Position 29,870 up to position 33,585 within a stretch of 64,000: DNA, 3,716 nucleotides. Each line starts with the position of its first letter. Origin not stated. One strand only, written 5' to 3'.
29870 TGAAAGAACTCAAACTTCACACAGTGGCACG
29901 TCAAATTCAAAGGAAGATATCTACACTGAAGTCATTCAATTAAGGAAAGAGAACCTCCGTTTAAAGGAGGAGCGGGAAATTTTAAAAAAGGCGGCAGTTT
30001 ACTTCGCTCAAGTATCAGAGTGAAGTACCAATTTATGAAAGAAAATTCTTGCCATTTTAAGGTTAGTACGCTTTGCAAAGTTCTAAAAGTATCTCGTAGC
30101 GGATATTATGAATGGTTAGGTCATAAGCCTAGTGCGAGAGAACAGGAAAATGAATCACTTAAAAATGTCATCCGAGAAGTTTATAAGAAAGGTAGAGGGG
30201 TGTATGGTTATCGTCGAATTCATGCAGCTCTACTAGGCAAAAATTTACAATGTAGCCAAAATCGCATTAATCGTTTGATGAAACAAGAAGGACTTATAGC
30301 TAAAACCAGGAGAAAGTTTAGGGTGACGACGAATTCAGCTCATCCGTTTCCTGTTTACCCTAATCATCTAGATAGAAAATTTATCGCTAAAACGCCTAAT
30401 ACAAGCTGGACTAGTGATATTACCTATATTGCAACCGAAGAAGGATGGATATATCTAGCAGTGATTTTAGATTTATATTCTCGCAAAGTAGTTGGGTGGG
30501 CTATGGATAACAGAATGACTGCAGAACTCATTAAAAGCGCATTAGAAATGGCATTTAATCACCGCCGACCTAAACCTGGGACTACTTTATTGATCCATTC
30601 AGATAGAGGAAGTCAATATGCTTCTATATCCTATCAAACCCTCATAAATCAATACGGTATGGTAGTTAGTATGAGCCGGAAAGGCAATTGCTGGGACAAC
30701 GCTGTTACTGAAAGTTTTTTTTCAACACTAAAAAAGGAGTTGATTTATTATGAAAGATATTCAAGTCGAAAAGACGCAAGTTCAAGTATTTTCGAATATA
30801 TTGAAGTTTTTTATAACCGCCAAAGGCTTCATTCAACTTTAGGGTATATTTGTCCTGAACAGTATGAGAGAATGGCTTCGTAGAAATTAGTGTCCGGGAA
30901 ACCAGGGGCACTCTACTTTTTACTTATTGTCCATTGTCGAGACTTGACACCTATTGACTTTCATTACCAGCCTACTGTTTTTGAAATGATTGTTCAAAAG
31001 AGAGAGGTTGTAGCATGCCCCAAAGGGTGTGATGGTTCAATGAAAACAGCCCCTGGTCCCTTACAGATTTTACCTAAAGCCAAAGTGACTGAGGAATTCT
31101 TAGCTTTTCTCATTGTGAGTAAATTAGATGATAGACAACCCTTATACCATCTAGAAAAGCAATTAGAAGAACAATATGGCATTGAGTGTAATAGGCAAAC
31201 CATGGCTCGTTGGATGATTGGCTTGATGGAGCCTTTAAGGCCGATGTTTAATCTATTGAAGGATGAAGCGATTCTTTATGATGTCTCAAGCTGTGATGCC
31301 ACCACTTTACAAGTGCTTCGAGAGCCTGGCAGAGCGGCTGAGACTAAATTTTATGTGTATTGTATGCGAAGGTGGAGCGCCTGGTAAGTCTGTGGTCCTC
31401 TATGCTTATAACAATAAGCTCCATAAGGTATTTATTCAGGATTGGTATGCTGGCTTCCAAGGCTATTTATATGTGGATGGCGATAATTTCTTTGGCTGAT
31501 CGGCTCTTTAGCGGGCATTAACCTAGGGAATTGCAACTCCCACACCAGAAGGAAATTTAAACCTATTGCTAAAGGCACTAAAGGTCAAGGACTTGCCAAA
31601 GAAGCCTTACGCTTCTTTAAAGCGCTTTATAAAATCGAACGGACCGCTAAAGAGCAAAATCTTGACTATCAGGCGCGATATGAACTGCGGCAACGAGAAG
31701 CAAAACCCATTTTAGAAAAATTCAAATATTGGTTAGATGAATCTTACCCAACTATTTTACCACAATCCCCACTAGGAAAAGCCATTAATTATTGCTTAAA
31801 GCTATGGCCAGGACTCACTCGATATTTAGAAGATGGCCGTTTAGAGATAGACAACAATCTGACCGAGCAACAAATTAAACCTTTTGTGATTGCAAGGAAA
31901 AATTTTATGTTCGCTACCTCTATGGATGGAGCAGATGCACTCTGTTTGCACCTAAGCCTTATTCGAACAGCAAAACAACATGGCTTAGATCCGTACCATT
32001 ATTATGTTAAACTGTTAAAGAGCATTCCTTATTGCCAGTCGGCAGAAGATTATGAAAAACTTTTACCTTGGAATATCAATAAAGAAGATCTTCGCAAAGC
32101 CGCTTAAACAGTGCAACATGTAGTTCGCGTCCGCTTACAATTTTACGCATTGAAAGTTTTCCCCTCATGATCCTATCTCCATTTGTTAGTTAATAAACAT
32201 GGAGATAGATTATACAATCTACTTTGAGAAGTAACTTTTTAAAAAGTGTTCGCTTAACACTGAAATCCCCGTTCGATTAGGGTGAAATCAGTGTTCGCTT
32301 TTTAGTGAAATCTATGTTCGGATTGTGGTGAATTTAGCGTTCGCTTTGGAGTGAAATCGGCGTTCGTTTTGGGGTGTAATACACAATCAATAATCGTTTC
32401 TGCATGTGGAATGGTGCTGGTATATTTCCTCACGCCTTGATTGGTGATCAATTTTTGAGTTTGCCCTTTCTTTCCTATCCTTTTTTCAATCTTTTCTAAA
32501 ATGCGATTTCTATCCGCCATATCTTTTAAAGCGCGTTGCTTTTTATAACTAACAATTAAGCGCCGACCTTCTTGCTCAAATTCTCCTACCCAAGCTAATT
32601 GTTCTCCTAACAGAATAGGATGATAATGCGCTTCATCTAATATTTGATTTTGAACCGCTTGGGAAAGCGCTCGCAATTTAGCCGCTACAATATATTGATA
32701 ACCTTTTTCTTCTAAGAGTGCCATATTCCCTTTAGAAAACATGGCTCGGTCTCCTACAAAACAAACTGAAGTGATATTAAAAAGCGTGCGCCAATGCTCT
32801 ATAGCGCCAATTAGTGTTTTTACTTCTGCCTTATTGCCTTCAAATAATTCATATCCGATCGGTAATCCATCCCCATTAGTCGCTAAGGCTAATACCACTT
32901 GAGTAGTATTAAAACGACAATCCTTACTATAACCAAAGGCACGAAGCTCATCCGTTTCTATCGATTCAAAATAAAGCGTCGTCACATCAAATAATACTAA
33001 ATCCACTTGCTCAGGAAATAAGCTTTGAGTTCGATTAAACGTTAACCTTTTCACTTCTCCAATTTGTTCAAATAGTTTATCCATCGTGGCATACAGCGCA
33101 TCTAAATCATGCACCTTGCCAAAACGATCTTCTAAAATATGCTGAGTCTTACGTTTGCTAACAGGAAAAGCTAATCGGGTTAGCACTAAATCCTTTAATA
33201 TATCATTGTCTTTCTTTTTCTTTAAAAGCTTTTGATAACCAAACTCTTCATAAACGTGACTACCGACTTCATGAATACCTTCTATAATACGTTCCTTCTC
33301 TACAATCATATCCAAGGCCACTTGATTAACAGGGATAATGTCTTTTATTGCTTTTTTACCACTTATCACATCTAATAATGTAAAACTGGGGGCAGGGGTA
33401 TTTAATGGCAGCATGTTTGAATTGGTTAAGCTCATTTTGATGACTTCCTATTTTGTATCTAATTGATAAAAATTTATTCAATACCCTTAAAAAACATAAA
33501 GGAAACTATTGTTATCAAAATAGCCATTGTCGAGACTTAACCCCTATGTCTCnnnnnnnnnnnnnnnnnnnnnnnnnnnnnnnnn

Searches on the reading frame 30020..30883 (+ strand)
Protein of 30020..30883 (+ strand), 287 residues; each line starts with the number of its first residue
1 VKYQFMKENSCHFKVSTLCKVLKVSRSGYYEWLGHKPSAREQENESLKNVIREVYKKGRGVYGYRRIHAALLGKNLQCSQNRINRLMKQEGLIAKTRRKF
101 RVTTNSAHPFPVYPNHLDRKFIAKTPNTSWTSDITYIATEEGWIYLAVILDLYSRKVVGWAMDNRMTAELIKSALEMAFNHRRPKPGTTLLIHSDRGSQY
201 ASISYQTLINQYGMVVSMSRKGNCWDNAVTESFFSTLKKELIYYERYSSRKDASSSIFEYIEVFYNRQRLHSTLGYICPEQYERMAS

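Call 69: search_protein_families(library=pfam, proteins=[window:30020-30883:+], max_evalue=0.00001)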
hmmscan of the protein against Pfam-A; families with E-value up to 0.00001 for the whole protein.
window:30020-30883:+ (287 aa): 4 families
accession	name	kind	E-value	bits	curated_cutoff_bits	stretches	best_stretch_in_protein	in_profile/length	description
PF00665.32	rve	-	2.7e-29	101.9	32.6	1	125-224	3-102/102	Integrase core domain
PF13276.12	HTH_21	-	5e-18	65.5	28.1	1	43-100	3-60/60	HTH-like domain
PF13333.12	rve_2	-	6.4e-15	55.5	22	1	231-285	1-54/56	Integrase core domain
PF13683.12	rve_3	-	5.5e-13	48.9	26.5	1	213-279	2-67/67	Integrase core domain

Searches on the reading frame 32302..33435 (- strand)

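Call 49: search_protein_families(library=ncbifam, proteins=[window:32302-33435:-], max_evalue=0.001)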
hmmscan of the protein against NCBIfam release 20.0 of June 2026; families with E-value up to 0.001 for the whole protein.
window:32302-33435:- (377 aa): 2 families
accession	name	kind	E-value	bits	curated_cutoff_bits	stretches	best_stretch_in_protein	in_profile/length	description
NF033559.2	transpos_IS1634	equivalog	8.7e-64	216.3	100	1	56-346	43-339/483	IS1634 family transposase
NF033539.1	transpos_IS1380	equivalog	5.8e-08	31.8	180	1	115-344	105-317/419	IS1380 family transposase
